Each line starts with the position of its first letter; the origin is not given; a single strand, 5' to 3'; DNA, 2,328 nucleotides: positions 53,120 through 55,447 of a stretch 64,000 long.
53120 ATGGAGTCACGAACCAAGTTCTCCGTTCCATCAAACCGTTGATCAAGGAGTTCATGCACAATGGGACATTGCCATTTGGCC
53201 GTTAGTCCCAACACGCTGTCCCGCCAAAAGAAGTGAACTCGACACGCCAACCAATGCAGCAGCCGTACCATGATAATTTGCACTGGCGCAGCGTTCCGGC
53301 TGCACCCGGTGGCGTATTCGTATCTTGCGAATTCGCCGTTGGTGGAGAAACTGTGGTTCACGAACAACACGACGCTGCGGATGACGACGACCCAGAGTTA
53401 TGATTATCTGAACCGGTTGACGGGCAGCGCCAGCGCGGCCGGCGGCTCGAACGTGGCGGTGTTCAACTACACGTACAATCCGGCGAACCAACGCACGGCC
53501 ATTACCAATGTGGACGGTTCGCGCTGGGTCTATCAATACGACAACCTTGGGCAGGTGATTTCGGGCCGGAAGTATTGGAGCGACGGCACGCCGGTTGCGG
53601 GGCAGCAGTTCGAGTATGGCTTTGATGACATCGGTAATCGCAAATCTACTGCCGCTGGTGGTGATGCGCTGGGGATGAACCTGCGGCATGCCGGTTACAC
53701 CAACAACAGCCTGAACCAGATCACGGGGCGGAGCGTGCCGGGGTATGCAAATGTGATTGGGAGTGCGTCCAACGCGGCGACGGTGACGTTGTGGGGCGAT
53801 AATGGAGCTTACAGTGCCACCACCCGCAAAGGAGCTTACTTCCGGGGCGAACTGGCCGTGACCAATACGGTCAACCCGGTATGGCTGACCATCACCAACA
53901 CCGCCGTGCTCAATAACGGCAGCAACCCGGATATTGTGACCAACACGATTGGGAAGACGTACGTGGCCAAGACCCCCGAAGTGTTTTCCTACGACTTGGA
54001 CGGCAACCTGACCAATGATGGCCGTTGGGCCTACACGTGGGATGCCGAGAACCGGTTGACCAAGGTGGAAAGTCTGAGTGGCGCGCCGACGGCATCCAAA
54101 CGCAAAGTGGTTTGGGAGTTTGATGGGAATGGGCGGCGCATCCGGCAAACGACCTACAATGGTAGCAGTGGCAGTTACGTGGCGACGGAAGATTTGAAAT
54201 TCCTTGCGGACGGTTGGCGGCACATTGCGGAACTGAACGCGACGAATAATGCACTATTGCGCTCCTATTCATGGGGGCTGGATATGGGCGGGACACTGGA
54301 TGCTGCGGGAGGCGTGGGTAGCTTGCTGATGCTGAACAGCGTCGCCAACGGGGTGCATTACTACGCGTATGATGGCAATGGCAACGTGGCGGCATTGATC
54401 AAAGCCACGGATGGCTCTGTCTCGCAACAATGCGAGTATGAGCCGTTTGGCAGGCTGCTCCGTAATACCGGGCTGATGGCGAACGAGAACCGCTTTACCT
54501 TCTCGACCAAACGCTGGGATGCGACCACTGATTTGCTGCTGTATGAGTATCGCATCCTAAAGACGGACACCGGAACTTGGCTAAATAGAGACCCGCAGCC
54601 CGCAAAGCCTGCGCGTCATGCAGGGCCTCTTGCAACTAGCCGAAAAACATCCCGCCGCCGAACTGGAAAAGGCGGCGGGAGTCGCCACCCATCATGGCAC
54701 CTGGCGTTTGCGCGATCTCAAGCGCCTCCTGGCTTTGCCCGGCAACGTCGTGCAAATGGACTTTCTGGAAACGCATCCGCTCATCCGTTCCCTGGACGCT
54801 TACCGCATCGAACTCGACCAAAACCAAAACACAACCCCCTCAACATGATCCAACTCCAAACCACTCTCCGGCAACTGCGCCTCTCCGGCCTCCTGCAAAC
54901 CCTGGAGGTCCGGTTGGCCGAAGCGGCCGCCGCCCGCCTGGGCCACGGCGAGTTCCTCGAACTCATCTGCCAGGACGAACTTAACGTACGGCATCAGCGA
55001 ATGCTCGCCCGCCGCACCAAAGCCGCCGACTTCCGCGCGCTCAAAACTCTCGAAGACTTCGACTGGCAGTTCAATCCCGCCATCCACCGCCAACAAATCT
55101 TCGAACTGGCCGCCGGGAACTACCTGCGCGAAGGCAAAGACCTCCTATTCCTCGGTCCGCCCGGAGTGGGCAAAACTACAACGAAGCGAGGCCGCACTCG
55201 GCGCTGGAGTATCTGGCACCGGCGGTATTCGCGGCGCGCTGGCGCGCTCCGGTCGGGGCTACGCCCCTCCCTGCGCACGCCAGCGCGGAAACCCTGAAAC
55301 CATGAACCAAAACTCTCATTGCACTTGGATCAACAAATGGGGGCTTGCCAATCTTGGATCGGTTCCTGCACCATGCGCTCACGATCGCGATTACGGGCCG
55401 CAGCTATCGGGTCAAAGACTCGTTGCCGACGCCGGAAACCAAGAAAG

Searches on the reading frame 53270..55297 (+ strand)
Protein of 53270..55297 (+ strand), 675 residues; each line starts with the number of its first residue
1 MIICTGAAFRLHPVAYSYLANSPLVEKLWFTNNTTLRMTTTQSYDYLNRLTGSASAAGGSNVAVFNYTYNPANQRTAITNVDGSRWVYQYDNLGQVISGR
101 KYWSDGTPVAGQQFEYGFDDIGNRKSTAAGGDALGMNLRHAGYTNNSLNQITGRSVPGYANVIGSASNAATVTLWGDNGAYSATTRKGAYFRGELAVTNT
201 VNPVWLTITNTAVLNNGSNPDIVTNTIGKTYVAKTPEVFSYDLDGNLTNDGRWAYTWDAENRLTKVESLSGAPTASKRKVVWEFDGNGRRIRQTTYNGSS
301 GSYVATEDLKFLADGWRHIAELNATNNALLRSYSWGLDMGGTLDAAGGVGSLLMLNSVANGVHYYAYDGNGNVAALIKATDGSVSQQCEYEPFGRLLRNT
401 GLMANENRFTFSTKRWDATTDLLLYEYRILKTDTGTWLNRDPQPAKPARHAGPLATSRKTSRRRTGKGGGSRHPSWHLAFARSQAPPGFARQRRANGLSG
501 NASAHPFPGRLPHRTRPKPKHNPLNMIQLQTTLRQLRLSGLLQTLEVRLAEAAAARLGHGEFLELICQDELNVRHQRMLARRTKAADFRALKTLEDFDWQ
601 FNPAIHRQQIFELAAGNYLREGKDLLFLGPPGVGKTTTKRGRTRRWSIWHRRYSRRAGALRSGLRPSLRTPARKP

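Call 5: search_protein_families(library=pfam, max_evalue=1, proteins=[window:53270-55297:+])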
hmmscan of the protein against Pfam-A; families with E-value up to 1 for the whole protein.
window:53270-55297:+ (675 aa): 4 families
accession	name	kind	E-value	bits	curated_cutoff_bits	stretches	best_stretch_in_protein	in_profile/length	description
PF01695.23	IstB_IS21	-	1.5e-19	70.9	24.1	1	531-636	1-106/238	IstB-like ATP binding protein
PF05593.20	RHS_repeat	-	5.3e-11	43.1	22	2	69-98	1-30/38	RHS Repeat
PF12930.12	DUF3836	-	0.0049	17.2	25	1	205-268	15-77/127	Family of unknown function (DUF3836)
PF00004.35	AAA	-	0.19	12.6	21.2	1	625-639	1-15/131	ATPase family associated with various cellular activities (AAA)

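Call 6: search_protein_families(library=ncbifam, max_evalue=1, proteins=[window:53270-55297:+])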
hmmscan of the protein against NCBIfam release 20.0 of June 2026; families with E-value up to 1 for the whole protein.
window:53270-55297:+ (675 aa): 9 families
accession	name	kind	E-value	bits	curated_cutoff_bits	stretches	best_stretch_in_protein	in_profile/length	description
NF038214.1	IS21_help_AAA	equivalog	7.9e-26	91.2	200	1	533-636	1-104/232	IS21-like element helper ATPase IstB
NF006616.1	PRK09183.1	subfamily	5.5e-18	65.2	300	1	528-636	6-114/253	IS21-like element helper ATPase IstB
NF005098.0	PRK06526.1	subfamily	1.4e-14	54.2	296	1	534-637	21-124/266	transposase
NF006038.0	PRK08181.1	subfamily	4.3e-12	45.9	317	1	520-636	4-121/271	transposase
TIGR03696.1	Rhs_assc_core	domain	7.5e-07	29.6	32.5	1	390-442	1-50/76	RHS repeat-associated core domain-containing protein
TIGR01643.1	YD_repeat_2x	repeat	1.5e-05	25.3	15.8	1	69-98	1-30/42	YD repeat-containing protein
TIGR03499.1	FlhF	equivalog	0.00043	20.4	174.15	1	546-638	125-214/286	flagellar biosynthesis GTPase FlhF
TIGR03922.1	T7SS_EccA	equivalog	0.093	11.3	466.65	1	622-641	312-331/557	type VII secretion AAA-ATPase EccA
TIGR01965.1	VCBS_repeat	domain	0.19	11.9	15.5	0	247-292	31-74/99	VCBS domain-containing protein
